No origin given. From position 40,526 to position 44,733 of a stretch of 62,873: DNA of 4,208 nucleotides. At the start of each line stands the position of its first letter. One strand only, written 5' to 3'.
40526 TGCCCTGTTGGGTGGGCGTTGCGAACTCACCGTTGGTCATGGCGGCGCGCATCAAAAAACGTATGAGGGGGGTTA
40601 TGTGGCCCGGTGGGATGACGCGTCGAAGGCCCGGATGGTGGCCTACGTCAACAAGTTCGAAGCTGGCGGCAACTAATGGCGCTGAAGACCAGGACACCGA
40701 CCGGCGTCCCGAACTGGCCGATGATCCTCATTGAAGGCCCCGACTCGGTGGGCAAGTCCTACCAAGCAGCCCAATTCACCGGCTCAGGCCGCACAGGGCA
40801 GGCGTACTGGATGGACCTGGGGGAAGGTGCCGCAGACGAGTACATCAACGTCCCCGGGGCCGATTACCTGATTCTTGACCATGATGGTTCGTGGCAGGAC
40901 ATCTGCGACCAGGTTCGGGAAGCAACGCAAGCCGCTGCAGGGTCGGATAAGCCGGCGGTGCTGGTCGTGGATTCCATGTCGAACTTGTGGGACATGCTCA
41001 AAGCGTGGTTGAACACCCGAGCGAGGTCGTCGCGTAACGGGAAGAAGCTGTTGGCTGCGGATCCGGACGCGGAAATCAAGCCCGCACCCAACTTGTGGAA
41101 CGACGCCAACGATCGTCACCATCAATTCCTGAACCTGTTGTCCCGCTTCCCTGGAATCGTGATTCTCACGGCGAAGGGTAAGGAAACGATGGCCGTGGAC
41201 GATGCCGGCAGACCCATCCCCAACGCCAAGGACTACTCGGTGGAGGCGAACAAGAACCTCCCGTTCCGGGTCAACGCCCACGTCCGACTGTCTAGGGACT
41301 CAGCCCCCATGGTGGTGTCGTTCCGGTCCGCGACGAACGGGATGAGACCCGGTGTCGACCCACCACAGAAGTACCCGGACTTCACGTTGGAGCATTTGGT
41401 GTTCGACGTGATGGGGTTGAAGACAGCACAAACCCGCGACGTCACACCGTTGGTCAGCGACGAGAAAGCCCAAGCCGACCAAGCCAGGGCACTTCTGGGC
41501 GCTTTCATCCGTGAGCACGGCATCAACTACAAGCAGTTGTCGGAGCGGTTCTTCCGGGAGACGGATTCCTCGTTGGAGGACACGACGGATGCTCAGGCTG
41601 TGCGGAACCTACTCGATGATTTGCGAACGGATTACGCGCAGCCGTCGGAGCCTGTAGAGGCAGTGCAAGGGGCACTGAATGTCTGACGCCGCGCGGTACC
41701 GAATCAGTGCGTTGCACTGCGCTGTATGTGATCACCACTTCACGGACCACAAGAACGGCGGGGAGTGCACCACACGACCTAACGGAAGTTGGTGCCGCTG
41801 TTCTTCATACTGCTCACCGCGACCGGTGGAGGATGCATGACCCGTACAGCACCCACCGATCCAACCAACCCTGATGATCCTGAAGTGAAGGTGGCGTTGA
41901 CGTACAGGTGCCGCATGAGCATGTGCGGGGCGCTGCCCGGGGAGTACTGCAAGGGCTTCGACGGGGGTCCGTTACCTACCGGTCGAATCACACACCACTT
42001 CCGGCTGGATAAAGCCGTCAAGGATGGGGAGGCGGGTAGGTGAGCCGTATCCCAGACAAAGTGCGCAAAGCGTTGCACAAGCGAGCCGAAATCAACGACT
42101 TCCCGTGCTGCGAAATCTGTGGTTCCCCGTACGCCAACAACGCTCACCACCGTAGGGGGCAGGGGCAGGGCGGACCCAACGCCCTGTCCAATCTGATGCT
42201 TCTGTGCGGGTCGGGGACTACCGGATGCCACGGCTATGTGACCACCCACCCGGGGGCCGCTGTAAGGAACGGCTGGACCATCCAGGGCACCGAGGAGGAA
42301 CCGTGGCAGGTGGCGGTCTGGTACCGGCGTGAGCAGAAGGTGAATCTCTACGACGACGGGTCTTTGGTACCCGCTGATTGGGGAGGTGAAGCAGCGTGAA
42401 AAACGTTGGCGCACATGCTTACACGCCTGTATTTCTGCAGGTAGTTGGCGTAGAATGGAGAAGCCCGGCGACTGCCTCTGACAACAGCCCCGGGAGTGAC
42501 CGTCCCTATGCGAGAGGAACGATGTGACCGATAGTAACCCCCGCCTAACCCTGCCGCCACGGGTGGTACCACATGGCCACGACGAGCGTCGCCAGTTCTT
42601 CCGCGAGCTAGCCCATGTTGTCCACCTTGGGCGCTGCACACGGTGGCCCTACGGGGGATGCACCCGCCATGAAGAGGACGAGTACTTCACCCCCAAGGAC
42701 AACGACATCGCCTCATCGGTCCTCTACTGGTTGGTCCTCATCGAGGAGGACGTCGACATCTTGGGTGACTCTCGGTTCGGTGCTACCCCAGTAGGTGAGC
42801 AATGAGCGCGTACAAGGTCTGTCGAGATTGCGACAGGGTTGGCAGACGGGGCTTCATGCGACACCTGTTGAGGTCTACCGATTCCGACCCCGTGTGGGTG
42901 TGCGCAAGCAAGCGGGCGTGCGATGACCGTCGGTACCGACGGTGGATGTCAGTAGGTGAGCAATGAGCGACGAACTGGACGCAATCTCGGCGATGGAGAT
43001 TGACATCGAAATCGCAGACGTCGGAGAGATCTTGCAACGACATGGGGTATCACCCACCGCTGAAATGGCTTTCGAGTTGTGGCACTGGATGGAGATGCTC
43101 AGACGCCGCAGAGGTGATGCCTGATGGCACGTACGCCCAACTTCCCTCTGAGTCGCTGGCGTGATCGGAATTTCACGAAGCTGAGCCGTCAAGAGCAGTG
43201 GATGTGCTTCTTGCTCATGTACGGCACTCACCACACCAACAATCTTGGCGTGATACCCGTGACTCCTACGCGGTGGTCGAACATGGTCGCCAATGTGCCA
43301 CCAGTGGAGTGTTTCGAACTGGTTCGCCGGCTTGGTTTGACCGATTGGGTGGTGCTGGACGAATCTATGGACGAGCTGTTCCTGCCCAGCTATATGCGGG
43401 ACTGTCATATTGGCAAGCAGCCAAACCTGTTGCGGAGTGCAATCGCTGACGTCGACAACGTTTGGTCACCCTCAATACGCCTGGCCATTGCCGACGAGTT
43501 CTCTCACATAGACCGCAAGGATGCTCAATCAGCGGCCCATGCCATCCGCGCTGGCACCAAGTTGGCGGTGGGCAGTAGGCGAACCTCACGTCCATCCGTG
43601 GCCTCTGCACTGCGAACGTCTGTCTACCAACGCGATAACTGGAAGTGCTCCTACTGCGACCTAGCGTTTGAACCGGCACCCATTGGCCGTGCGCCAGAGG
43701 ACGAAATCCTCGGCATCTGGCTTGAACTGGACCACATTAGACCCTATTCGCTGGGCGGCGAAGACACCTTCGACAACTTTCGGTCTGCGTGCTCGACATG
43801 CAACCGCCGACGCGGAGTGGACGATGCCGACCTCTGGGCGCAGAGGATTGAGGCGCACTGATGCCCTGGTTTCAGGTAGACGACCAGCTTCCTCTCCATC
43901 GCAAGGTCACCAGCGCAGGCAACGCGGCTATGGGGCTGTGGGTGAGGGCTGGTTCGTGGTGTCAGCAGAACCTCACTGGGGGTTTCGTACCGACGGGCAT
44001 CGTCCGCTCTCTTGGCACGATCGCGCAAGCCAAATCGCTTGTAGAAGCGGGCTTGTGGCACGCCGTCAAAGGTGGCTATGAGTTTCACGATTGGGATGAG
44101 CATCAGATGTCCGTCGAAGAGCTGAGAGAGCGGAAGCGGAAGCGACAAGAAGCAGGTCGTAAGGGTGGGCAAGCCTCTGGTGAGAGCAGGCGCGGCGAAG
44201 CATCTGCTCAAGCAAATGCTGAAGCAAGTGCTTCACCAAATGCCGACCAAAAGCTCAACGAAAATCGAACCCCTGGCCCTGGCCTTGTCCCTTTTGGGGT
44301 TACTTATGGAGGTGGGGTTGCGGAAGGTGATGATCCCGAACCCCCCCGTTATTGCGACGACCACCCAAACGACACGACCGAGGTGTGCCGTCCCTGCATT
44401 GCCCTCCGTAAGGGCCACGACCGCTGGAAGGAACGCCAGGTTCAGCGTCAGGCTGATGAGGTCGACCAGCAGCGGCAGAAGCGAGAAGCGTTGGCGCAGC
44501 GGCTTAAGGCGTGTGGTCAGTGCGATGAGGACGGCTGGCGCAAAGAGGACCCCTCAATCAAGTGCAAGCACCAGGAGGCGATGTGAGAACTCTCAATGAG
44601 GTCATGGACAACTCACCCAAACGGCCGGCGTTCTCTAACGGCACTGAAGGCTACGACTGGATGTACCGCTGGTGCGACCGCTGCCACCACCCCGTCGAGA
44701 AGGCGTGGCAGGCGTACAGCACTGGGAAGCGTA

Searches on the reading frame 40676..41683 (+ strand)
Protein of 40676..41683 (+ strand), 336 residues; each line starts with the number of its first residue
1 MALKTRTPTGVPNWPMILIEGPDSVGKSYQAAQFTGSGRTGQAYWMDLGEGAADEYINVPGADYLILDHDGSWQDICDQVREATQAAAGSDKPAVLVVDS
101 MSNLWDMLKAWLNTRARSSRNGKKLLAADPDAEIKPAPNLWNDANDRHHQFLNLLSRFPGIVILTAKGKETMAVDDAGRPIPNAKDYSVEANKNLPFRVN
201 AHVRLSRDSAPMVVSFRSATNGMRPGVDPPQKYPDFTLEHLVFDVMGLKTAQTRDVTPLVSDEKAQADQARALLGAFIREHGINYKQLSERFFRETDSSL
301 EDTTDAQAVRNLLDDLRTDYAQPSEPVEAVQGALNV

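Call 81: search_protein_families(library=pfam, max_evalue=0.001, proteins=[window:40676-41683:+])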
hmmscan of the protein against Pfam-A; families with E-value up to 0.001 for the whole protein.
window:40676-41683:+ (336 aa): 1 family
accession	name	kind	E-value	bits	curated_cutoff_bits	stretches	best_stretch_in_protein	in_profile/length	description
PF13479.12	AAA_24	-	5.7e-11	43.1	27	1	16-177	4-139/195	AAA domain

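Call 90: search_protein_families(library=phrogs, max_evalue=0.00001, proteins=[window:40676-41683:+])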
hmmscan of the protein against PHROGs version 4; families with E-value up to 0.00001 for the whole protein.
window:40676-41683:+ (336 aa): 2 families
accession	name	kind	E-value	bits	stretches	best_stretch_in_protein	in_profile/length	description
phrog_1366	-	unknown function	1.4e-45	157.1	1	1-285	1-273/307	-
phrog_124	-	DNA, RNA and nucleotide metabolism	1.4e-06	28.9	1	11-171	40-174/382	Sak4-like ssDNA annealing protein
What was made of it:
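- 40676..41686 (+): Context: AAA_24 protein with weak Sak4-like similarity, a candidate phage single-strand annealing recombinase. Pfam PF13479, 5.7e-11 (call 81); PHROG 124, 1.4e-6 (call 90)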

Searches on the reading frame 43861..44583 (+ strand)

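Call 81: search_protein_families(library=pfam, max_evalue=0.001, proteins=[window:43861-44583:+])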
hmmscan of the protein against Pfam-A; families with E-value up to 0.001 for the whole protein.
window:43861-44583:+ (241 aa): 0 families

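Call 90: search_protein_families(library=phrogs, max_evalue=0.00001, proteins=[window:43861-44583:+])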
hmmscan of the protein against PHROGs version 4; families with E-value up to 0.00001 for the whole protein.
window:43861-44583:+ (241 aa): 6 families
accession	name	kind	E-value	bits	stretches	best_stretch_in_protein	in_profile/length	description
phrog_2447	-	DNA, RNA and nucleotide metabolism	5.3e-53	182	1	1-239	3-262/295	replication initiation protein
phrog_3926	-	DNA, RNA and nucleotide metabolism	1.8e-29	104.4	1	1-129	4-135/312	replication initiation protein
phrog_1882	-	unknown function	3.2e-29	103.5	1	1-136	1-132/259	-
phrog_30000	-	unknown function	7.7e-21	76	1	1-134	1-141/334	-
phrog_3171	-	DNA, RNA and nucleotide metabolism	3.3e-15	57.4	1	108-239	183-310/331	replication initiation protein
phrog_9474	-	DNA, RNA and nucleotide metabolism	3e-12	47.7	1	1-131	1-149/288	replication initiation protein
